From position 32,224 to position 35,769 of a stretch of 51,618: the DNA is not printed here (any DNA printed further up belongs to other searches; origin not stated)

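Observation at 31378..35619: ArsR / rhodanese / single-chain FeS-plus-molybdopterin oxidoreductase with no Tat signal or membrane subunit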

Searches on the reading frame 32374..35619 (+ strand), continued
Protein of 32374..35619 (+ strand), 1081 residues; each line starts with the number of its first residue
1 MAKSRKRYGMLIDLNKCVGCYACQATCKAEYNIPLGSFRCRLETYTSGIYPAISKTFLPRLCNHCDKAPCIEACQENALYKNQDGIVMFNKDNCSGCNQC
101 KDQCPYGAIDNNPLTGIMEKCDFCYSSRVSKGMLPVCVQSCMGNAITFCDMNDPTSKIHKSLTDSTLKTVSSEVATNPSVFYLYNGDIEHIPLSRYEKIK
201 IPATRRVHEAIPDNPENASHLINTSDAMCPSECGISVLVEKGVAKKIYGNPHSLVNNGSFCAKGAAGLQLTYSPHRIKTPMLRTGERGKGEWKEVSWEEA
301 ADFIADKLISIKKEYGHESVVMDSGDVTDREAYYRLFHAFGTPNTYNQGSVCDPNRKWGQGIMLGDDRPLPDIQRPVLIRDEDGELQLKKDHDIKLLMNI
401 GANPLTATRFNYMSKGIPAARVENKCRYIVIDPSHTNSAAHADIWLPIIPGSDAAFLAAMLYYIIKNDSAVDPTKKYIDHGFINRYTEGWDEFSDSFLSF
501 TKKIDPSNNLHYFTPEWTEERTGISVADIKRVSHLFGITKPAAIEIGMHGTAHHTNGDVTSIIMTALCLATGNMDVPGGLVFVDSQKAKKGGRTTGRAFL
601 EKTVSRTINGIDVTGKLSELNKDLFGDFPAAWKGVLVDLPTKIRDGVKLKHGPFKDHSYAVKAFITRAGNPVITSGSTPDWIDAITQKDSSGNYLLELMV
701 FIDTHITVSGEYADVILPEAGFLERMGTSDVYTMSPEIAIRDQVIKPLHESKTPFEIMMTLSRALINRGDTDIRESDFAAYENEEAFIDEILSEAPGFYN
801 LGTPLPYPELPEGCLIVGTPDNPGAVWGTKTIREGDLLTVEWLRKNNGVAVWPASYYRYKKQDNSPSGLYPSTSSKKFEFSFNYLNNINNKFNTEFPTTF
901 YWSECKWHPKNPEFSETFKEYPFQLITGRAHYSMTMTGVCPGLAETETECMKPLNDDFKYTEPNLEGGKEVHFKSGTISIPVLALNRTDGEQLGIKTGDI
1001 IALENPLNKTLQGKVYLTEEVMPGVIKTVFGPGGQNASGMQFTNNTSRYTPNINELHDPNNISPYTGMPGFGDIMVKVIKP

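Call 6: find_homologous_proteins(query=window:32374-35619:+, max_evalue=1e-10)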
Query window:32374-35619:+ (1081 aa): 625 proteins with E <= 1e-10 among 5125 candidates; the best 120 are listed.
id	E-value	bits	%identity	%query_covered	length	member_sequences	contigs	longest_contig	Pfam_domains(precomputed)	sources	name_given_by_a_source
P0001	0.0e+0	2353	100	92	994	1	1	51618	PF00384.28,PF13247.12,PF01568.28,PF04879.22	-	-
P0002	0.0e+0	1923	74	99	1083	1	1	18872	PF00384.28,PF13247.12,PF00037.33,PF01568.28,PF04879.22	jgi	-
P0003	0.0e+0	1900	73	98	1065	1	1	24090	PF00384.28,PF13247.12,PF00037.33,PF01568.28,PF04879.22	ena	-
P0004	0.0e+0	1895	72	100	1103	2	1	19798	PF14697.12,PF00384.28,PF13247.12,PF00037.33,PF01568.28,PF04879.22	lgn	-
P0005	0.0e+0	1889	72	99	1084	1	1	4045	PF00384.28,PF12797.13,PF12837.13,PF13247.12,PF00037.33,PF12838.13,PF13237.12,PF13187.12,PF04879.22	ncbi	-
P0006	0.0e+0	1864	70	100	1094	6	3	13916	PF14697.12,PF00384.28,PF12797.13,PF12837.13,PF13247.12,PF00037.33,PF01568.28,PF04879.22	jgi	jgi:anaerobic selenocysteine-containing dehydrogenase/Fe-S-cluster-containing dehydrogenase componen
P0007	0.0e+0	1845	69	100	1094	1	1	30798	PF14697.12,PF00384.28,PF12797.13,PF12837.13,PF13247.12,PF00037.33,PF01568.28,PF12838.13,PF13237.12,PF04879.22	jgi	jgi:anaerobic selenocysteine-containing dehydrogenase/Fe-S-cluster-containing dehydrogenase componen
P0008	0.0e+0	1805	68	100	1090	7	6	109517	PF14697.12,PF00384.28,PF12797.13,PF12837.13,PF13247.12,PF00037.33,PF01568.28,PF04879.22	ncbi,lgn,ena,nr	ncbi:MAG TPA: dehydrogenase [Nitrospirae bacterium]|nr:tetrathionate reductase subunit B precursor [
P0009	0.0e+0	1789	67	100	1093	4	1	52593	PF14697.12,PF00384.28,PF12797.13,PF13247.12,PF00037.33,PF01568.28,PF12838.13,PF13237.12,PF04879.22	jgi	jgi:anaerobic selenocysteine-containing dehydrogenase/Fe-S-cluster-containing hydrogenase component 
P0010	0.0e+0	1786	68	100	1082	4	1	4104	PF14697.12,PF00384.28,PF12797.13,PF12837.13,PF13247.12,PF00037.33,PF04879.22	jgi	jgi:anaerobic selenocysteine-containing dehydrogenase/Fe-S-cluster-containing hydrogenase component 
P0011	0.0e+0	1781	68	100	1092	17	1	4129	PF00384.28,PF13247.12,PF01568.28,PF12838.13,PF04879.22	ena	-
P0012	0.0e+0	1781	69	100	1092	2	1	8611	PF00384.28,PF12797.13,PF13247.12,PF00037.33,PF01568.28,PF04879.22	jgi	jgi:anaerobic selenocysteine-containing dehydrogenase/Fe-S-cluster-containing hydrogenase component 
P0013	0.0e+0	1775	67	100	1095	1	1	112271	PF14697.12,PF00384.28,PF13247.12,PF01568.28,PF13237.12,PF04879.22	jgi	jgi:anaerobic selenocysteine-containing dehydrogenase/Fe-S-cluster-containing hydrogenase component 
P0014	0.0e+0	1774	67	100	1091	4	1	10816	PF00384.28,PF12797.13,PF13247.12,PF00037.33,PF01568.28,PF04879.22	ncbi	ncbi:MAG: molybdopterin-dependent oxidoreductase [Thermodesulfovibrionia bacterium]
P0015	0.0e+0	1773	68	100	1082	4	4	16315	PF14697.12,PF00384.28,PF12797.13,PF12837.13,PF13247.12,PF00037.33,PF01568.28,PF12838.13,PF25160.2,PF04879.22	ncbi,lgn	-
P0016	0.0e+0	1771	66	100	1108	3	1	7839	PF00384.28,PF12837.13,PF13247.12,PF00037.33,PF01568.28,PF04879.22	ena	-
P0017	0.0e+0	1771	68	100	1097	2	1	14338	PF00384.28,PF12797.13,PF13247.12,PF01568.28,PF04879.22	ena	-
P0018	0.0e+0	1771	67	99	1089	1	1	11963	PF14697.12,PF00384.28,PF12837.13,PF13247.12,PF00037.33,PF01568.28,PF13237.12,PF04879.22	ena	-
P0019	0.0e+0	1770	67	100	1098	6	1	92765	PF00384.28,PF12797.13,PF12837.13,PF13247.12,PF00037.33,PF01568.28,PF04879.22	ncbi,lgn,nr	ncbi:MAG: molybdopterin-dependent oxidoreductase [Nitrospirae bacterium]|nr:molybdopterin-dependent 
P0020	0.0e+0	1768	67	100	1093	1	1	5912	PF14697.12,PF00384.28,PF12797.13,PF12837.13,PF13247.12,PF01568.28,PF13237.12,PF04879.22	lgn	-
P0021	0.0e+0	1768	68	100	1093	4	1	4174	PF00384.28,PF12797.13,PF12837.13,PF13247.12,PF00037.33,PF01568.28,PF13237.12,PF04879.22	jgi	jgi:thiosulfate reductase/polysulfide reductase chain A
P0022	0.0e+0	1767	67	100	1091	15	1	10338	PF00384.28,PF12797.13,PF12837.13,PF13247.12,PF00037.33,PF01568.28,PF13187.12,PF04879.22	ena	-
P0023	0.0e+0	1766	67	100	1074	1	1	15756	PF00384.28,PF12797.13,PF12837.13,PF13247.12,PF00037.33,PF01568.28,PF04879.22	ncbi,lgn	-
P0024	0.0e+0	1764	66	100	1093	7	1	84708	PF14697.12,PF00384.28,PF12797.13,PF12837.13,PF13247.12,PF00037.33,PF01568.28,PF04879.22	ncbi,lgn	-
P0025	0.0e+0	1761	67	100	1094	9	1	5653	PF00384.28,PF12797.13,PF12837.13,PF13247.12,PF00037.33,PF01568.28,PF04879.22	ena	-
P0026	0.0e+0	1758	66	99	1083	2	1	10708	PF00384.28,PF12837.13,PF13247.12,PF00037.33,PF01568.28,PF13237.12,PF04879.22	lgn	-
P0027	0.0e+0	1758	68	100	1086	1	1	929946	PF00384.28,PF12797.13,PF12837.13,PF13247.12,PF00037.33,PF01568.28,PF12838.13,PF13237.12,PF04879.22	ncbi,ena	-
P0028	0.0e+0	1757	67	100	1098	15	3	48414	PF00384.28,PF13247.12,PF04879.22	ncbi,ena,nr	ncbi:tetrathionate reductase subunit B precursor [bacterium BMS3Abin09]|nr:tetrathionate reductase s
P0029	0.0e+0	1755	68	98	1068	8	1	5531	PF00384.28,PF13247.12,PF00037.33,PF01568.28,PF12838.13,PF04879.22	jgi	-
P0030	0.0e+0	1754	67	100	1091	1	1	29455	PF00384.28,PF12797.13,PF13247.12,PF00037.33,PF01568.28,PF13237.12,PF04879.22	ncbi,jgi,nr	ncbi:MAG: dehydrogenase [Nitrospiraceae bacterium]|nr:MAG: dehydrogenase [Nitrospiraceae bacterium]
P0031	0.0e+0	1752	66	100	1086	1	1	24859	PF00384.28,PF12837.13,PF13247.12,PF01568.28,PF04879.22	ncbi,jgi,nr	ncbi:MAG: dehydrogenase [Nitrospiraceae bacterium]|nr:MAG: dehydrogenase [Nitrospiraceae bacterium]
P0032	0.0e+0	1751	67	100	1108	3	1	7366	PF14697.12,PF00384.28,PF12837.13,PF13247.12,PF00037.33,PF01568.28,PF04879.22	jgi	-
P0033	0.0e+0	1748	66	100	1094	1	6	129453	PF14697.12,PF00384.28,PF12837.13,PF13247.12,PF00037.33,PF01568.28,PF12838.13,PF13237.12,PF04879.22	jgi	jgi:anaerobic selenocysteine-containing dehydrogenase/Fe-S-cluster-containing hydrogenase component 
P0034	0.0e+0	1746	66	99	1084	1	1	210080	PF00384.28,PF12797.13,PF13247.12,PF00037.33,PF01568.28,PF13237.12,PF04879.22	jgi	jgi:thiosulfate reductase/polysulfide reductase chain A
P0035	0.0e+0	1746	66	100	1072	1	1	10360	PF00384.28,PF12837.13,PF13247.12,PF01568.28,PF04879.22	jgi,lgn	jgi:anaerobic selenocysteine-containing dehydrogenase/Fe-S-cluster-containing dehydrogenase componen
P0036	0.0e+0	1746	66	100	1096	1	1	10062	PF14697.12,PF00384.28,PF12797.13,PF12837.13,PF13247.12,PF00037.33,PF01568.28,PF12838.13,PF04879.22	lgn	-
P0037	0.0e+0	1746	67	99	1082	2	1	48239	PF14697.12,PF00384.28,PF12837.13,PF13247.12,PF00037.33,PF01568.28,PF04879.22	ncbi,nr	ncbi:MAG: molybdopterin-dependent oxidoreductase [Nitrospirae bacterium]|nr:molybdopterin-dependent 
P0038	0.0e+0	1736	67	99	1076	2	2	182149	PF00384.28,PF13247.12,PF01568.28,PF04879.22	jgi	-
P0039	0.0e+0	1736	67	99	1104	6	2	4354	PF00384.28,PF12837.13,PF13247.12,PF00037.33,PF01568.28,PF04879.22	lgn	-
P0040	0.0e+0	1735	66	100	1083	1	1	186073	PF14697.12,PF00384.28,PF12797.13,PF12837.13,PF13247.12,PF01568.28,PF13237.12,PF13187.12,PF04879.22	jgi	jgi:anaerobic selenocysteine-containing dehydrogenase/Fe-S-cluster-containing hydrogenase component 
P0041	0.0e+0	1733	65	100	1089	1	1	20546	PF14697.12,PF00384.28,PF12797.13,PF12837.13,PF13247.12,PF00037.33,PF01568.28,PF04879.22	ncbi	-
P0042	0.0e+0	1733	66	99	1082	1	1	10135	PF00384.28,PF13247.12,PF00037.33,PF01568.28,PF13187.12,PF04879.22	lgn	-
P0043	0.0e+0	1731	67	99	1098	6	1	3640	PF14697.12,PF00384.28,PF12797.13,PF12837.13,PF13247.12,PF00037.33,PF01568.28,PF12838.13,PF13237.12,PF04879.22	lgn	-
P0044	0.0e+0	1730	65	100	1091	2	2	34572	PF14697.12,PF00384.28,PF12797.13,PF12837.13,PF13247.12,PF00037.33,PF01568.28,PF13237.12,PF04879.22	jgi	jgi:anaerobic selenocysteine-containing dehydrogenase/Fe-S-cluster-containing hydrogenase component 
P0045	0.0e+0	1729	66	100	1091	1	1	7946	PF00384.28,PF12797.13,PF12837.13,PF13247.12,PF00037.33,PF01568.28,PF04879.22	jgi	jgi:thiosulfate reductase/polysulfide reductase chain A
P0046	0.0e+0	1728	67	100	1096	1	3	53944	PF00384.28,PF13247.12,PF00037.33,PF01568.28,PF04879.22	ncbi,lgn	-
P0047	0.0e+0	1726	66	100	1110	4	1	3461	PF14697.12,PF00384.28,PF12797.13,PF13247.12,PF00037.33,PF01568.28,PF13237.12,PF04879.22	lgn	-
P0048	0.0e+0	1726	66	100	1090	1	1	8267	PF14697.12,PF00384.28,PF13247.12,PF01568.28,PF04879.22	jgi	jgi:anaerobic selenocysteine-containing dehydrogenase/Fe-S-cluster-containing hydrogenase component 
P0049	0.0e+0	1725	65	100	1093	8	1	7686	PF00384.28,PF12797.13,PF12837.13,PF13247.12,PF00037.33,PF01568.28,PF04879.22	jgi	jgi:anaerobic selenocysteine-containing dehydrogenase/Fe-S-cluster-containing dehydrogenase componen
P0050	0.0e+0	1718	65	99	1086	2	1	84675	PF14697.12,PF00384.28,PF12797.13,PF13247.12,PF00037.33,PF01568.28,PF13237.12,PF04879.22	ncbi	-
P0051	0.0e+0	1717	67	98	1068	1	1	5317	PF14697.12,PF00384.28,PF13247.12,PF00037.33,PF01568.28,PF12838.13,PF04879.22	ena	-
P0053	0.0e+0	1716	67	99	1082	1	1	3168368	PF14697.12,PF00384.28,PF12797.13,PF12837.13,PF13247.12,PF00037.33,PF01568.28,PF13237.12,PF04879.22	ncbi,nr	ncbi:MAG: molybdopterin-dependent oxidoreductase [Nitrospiraceae bacterium]|nr:MAG: molybdopterin-de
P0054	0.0e+0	1714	64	100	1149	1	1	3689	PF00384.28,PF12797.13,PF13247.12,PF00037.33,PF01568.28,PF13237.12,PF04879.22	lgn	-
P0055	0.0e+0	1714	65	100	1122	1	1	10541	PF14697.12,PF00384.28,PF12797.13,PF12837.13,PF13247.12,PF00037.33,PF01568.28,PF13237.12,PF04879.22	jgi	jgi:anaerobic selenocysteine-containing dehydrogenase/Fe-S-cluster-containing dehydrogenase componen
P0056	0.0e+0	1714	65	100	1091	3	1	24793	PF00384.28,PF12797.13,PF12837.13,PF13247.12,PF00037.33,PF01568.28,PF04879.22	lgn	-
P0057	0.0e+0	1714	65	100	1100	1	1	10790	PF00384.28,PF13247.12,PF00037.33,PF01568.28,PF12838.13,PF13237.12,PF04879.22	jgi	jgi:anaerobic selenocysteine-containing dehydrogenase/Fe-S-cluster-containing hydrogenase component 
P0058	0.0e+0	1713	67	100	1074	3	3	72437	PF00384.28,PF13247.12,PF01568.28,PF04879.22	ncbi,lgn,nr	ncbi:MAG: molybdopterin-dependent oxidoreductase [Nitrospirae bacterium]|nr:molybdopterin-dependent 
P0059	0.0e+0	1713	65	100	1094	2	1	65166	PF14697.12,PF00384.28,PF12797.13,PF12837.13,PF13247.12,PF00037.33,PF01568.28,PF12838.13,PF13237.12,PF04879.22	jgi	jgi:anaerobic selenocysteine-containing dehydrogenase/Fe-S-cluster-containing hydrogenase component 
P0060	0.0e+0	1709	65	99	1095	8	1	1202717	PF14697.12,PF00384.28,PF13247.12,PF01568.28,PF04879.22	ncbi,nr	ncbi:MAG: molybdopterin-dependent oxidoreductase [Nitrospiraceae bacterium]|nr:MAG: molybdopterin-de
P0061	0.0e+0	1708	66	99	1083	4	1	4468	PF00384.28,PF13247.12,PF00037.33,PF01568.28,PF13237.12,PF04879.22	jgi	jgi:anaerobic selenocysteine-containing dehydrogenase/Fe-S-cluster-containing hydrogenase component 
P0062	0.0e+0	1708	65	100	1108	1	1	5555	PF00384.28,PF12797.13,PF12837.13,PF13247.12,PF00037.33,PF01568.28,PF13237.12,PF13187.12,PF04879.22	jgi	-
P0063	0.0e+0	1708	66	100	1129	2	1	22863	PF14697.12,PF00384.28,PF12797.13,PF12837.13,PF13247.12,PF00037.33,PF01568.28,PF04879.22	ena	-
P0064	0.0e+0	1706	66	98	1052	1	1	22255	PF00384.28,PF13247.12,PF00037.33,PF01568.28,PF04879.22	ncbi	-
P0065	0.0e+0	1705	64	100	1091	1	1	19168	PF00384.28,PF12837.13,PF13247.12,PF00037.33,PF01568.28,PF04879.22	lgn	-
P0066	0.0e+0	1701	66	99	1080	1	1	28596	PF00384.28,PF12797.13,PF12837.13,PF13247.12,PF00037.33,PF01568.28,PF04879.22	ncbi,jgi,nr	ncbi:MAG: dehydrogenase [Nitrospiraceae bacterium]|nr:MAG: dehydrogenase [Nitrospiraceae bacterium]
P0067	0.0e+0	1701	65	100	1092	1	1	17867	PF00384.28,PF12797.13,PF12837.13,PF13247.12,PF00037.33,PF01568.28,PF12838.13,PF13237.12,PF04879.22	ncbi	-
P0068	0.0e+0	1698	64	100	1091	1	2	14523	PF00384.28,PF12837.13,PF13247.12,PF00037.33,PF01568.28,PF04879.22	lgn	-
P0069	0.0e+0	1692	65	99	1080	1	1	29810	PF00384.28,PF12797.13,PF12837.13,PF13247.12,PF00037.33,PF01568.28,PF04879.22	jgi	jgi:anaerobic selenocysteine-containing dehydrogenase/Fe-S-cluster-containing dehydrogenase componen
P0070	0.0e+0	1691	64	100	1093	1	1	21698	PF00384.28,PF12797.13,PF13247.12,PF01568.28,PF04879.22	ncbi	ncbi:MAG: molybdopterin-dependent oxidoreductase [Nitrospirota bacterium]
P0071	0.0e+0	1691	63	100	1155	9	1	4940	PF14697.12,PF00384.28,PF12797.13,PF12837.13,PF13247.12,PF00037.33,PF01568.28,PF13237.12,PF04879.22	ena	-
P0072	0.0e+0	1690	65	100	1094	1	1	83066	PF14697.12,PF00384.28,PF12797.13,PF12837.13,PF13247.12,PF00037.33,PF01568.28,PF12838.13,PF13187.12,PF04879.22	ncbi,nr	ncbi:MAG: molybdopterin-dependent oxidoreductase [Nitrospirae bacterium]|nr:molybdopterin-dependent 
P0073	0.0e+0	1688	64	99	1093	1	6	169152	PF14697.12,PF00384.28,PF12837.13,PF13247.12,PF00037.33,PF01568.28,PF04879.22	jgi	jgi:anaerobic selenocysteine-containing dehydrogenase/Fe-S-cluster-containing dehydrogenase componen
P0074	0.0e+0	1687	65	99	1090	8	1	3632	PF00384.28,PF12797.13,PF13247.12,PF01568.28,PF12838.13,PF13187.12,PF04879.22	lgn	-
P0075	0.0e+0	1686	66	100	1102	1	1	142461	PF00384.28,PF12797.13,PF12837.13,PF13247.12,PF00037.33,PF01568.28,PF13237.12,PF04879.22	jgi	jgi:anaerobic selenocysteine-containing dehydrogenase/Fe-S-cluster-containing hydrogenase component 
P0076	0.0e+0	1686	64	100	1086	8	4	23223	PF00384.28,PF13247.12,PF00037.33,PF01568.28,PF04879.22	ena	-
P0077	0.0e+0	1685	64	99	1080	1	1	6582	PF00384.28,PF13247.12,PF00037.33,PF01568.28,PF04879.22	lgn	-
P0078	0.0e+0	1684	65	100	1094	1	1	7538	PF14697.12,PF00384.28,PF12837.13,PF13247.12,PF12838.13,PF12797.13,PF00037.33,PF01568.28,PF25160.2,PF13237.12,PF13187.12,PF04879.22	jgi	-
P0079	0.0e+0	1681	65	99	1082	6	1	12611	PF00384.28,PF12797.13,PF12837.13,PF13247.12,PF00037.33,PF01568.28,PF13237.12,PF04879.22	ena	-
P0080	0.0e+0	1678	64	100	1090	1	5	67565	PF00384.28,PF13247.12,PF00037.33,PF01568.28,PF04879.22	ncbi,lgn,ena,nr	ncbi:MAG: molybdopterin-dependent oxidoreductase [Nitrospira sp.]|nr:molybdopterin-dependent oxidore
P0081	0.0e+0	1676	64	99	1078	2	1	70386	PF00384.28,PF12797.13,PF12837.13,PF13247.12,PF00037.33,PF01568.28,PF13237.12,PF04879.22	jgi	jgi:anaerobic selenocysteine-containing dehydrogenase/Fe-S-cluster-containing dehydrogenase componen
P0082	0.0e+0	1675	64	100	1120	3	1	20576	PF00384.28,PF12837.13,PF13247.12,PF00037.33,PF01568.28,PF04879.22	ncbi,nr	ncbi:MAG: molybdopterin-dependent oxidoreductase [Nitrospirae bacterium]|nr:molybdopterin-dependent 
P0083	0.0e+0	1674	64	100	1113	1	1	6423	PF00384.28,PF12797.13,PF12837.13,PF13247.12,PF00037.33,PF01568.28,PF13237.12,PF04879.22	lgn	-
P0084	0.0e+0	1673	65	99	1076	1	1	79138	PF00384.28,PF12797.13,PF13247.12,PF01568.28,PF12838.13,PF04879.22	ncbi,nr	ncbi:MAG: molybdopterin-dependent oxidoreductase [Nitrospirae bacterium]|nr:molybdopterin-dependent 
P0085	0.0e+0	1671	63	100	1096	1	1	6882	PF14697.12,PF00384.28,PF13247.12,PF01568.28,PF04879.22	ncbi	-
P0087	0.0e+0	1666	64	100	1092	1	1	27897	PF00384.28,PF12797.13,PF12837.13,PF13247.12,PF00037.33,PF01568.28,PF13237.12,PF04879.22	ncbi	ncbi:MAG: molybdopterin-dependent oxidoreductase [Thermodesulfovibrionia bacterium]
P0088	0.0e+0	1662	62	100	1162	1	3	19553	PF14697.12,PF00384.28,PF12797.13,PF12837.13,PF13247.12,PF00037.33,PF01568.28,PF04879.22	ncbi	-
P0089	0.0e+0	1659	63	100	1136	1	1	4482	PF00384.28,PF12837.13,PF13247.12,PF01568.28,PF12838.13,PF13237.12,PF04879.22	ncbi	-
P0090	0.0e+0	1653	64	99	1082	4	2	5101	PF00384.28,PF12797.13,PF12837.13,PF13247.12,PF00037.33,PF01568.28,PF13237.12,PF04879.22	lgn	-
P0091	0.0e+0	1647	63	100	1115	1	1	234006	PF00384.28,PF12797.13,PF12837.13,PF13247.12,PF00037.33,PF01568.28,PF13237.12,PF04879.22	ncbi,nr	ncbi:MAG: molybdopterin-dependent oxidoreductase [Nitrospirae bacterium]|nr:molybdopterin-dependent 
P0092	0.0e+0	1644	63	100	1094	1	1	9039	PF14697.12,PF00384.28,PF12797.13,PF13247.12,PF00037.33,PF01568.28,PF12838.13,PF13237.12,PF04879.22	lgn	-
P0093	0.0e+0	1639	64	63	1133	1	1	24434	PF14697.12,PF00384.28,PF12797.13,PF12837.13,PF13247.12,PF00037.33,PF01568.28,PF04879.22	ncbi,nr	ncbi:MAG: molybdopterin-dependent oxidoreductase [Nitrospirae bacterium]|nr:molybdopterin-dependent 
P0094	0.0e+0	1639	63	99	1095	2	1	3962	PF00384.28,PF12797.13,PF12837.13,PF13247.12,PF00037.33,PF01568.28,PF13237.12,PF04879.22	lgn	-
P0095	0.0e+0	1638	63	99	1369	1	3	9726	PF00384.28,PF13247.12,PF00528.28,PF01568.28,PF04879.22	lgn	-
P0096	0.0e+0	1636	63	100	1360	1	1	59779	PF00384.28,PF13247.12,PF00528.28,PF00037.33,PF01568.28,PF04879.22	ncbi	-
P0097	0.0e+0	1628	62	100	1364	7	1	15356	PF00384.28,PF13247.12,PF00528.28,PF01568.28,PF04879.22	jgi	jgi:His/Glu/Gln/Arg/opine family amino acid ABC transporter permease subunit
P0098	0.0e+0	1627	63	100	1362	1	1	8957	PF00384.28,PF13247.12,PF00528.28,PF01568.28,PF04879.22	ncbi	-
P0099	0.0e+0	1618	62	100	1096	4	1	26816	PF00384.28,PF12797.13,PF13247.12,PF00037.33,PF01568.28,PF12838.13,PF13237.12,PF04879.22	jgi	-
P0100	0.0e+0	1617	62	100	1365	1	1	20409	PF00384.28,PF13247.12,PF00528.28,PF01568.28,PF04879.22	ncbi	-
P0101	0.0e+0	1617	68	91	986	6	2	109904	PF00384.28,PF13247.12,PF01568.28,PF04879.22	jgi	jgi:anaerobic selenocysteine-containing dehydrogenase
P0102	0.0e+0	1615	62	99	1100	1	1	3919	PF00384.28,PF12837.13,PF13247.12,PF01568.28,PF04879.22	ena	-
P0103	0.0e+0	1615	61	100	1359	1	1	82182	PF00384.28,PF12837.13,PF13247.12,PF00528.28,PF01568.28,PF04879.22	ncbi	-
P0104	0.0e+0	1604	61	99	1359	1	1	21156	PF00384.28,PF13247.12,PF00528.28,PF01568.28,PF04879.22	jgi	jgi:His/Glu/Gln/Arg/opine family amino acid ABC transporter permease subunit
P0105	0.0e+0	1604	61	100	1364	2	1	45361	PF00384.28,PF13247.12,PF00528.28,PF01568.28,PF12838.13,PF04879.22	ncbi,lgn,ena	-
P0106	0.0e+0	1603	66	93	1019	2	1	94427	PF00384.28,PF13247.12,PF00037.33,PF01568.28,PF04879.22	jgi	jgi:anaerobic selenocysteine-containing dehydrogenase/ferredoxin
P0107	0.0e+0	1602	61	99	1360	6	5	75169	PF00384.28,PF13247.12,PF00528.28,PF01568.28,PF04879.22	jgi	jgi:His/Glu/Gln/Arg/opine family amino acid ABC transporter permease subunit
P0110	0.0e+0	1567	66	91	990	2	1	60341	PF00384.28,PF13247.12,PF01568.28,PF04879.22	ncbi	-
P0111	0.0e+0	1564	68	87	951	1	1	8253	PF00384.28,PF01568.28,PF04879.22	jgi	jgi:anaerobic selenocysteine-containing dehydrogenase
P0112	0.0e+0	1562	61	99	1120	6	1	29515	PF00384.28,PF12797.13,PF13247.12,PF01568.28,PF04879.22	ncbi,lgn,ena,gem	-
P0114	0.0e+0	1560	60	100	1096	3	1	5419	PF00384.28,PF12797.13,PF12837.13,PF13247.12,PF00037.33,PF01568.28,PF13237.12,PF04879.22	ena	-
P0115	0.0e+0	1557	69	87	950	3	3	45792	PF00384.28,PF01568.28,PF04879.22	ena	-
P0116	0.0e+0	1557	60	99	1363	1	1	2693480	PF00384.28,PF13247.12,PF00528.28,PF01568.28,PF04879.22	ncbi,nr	ncbi:MAG: ABC transporter permease subunit [Nitrospiraceae bacterium]|nr:MAG: ABC transporter permea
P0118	0.0e+0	1555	70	87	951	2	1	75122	PF00384.28,PF01568.28,PF04879.22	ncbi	-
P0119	0.0e+0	1555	60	100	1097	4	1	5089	PF00384.28,PF12797.13,PF12837.13,PF13247.12,PF00037.33,PF01568.28,PF13237.12,PF04879.22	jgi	jgi:thiosulfate reductase/polysulfide reductase chain A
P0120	0.0e+0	1554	74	79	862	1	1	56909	PF00384.28,PF01568.28,PF04879.22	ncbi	-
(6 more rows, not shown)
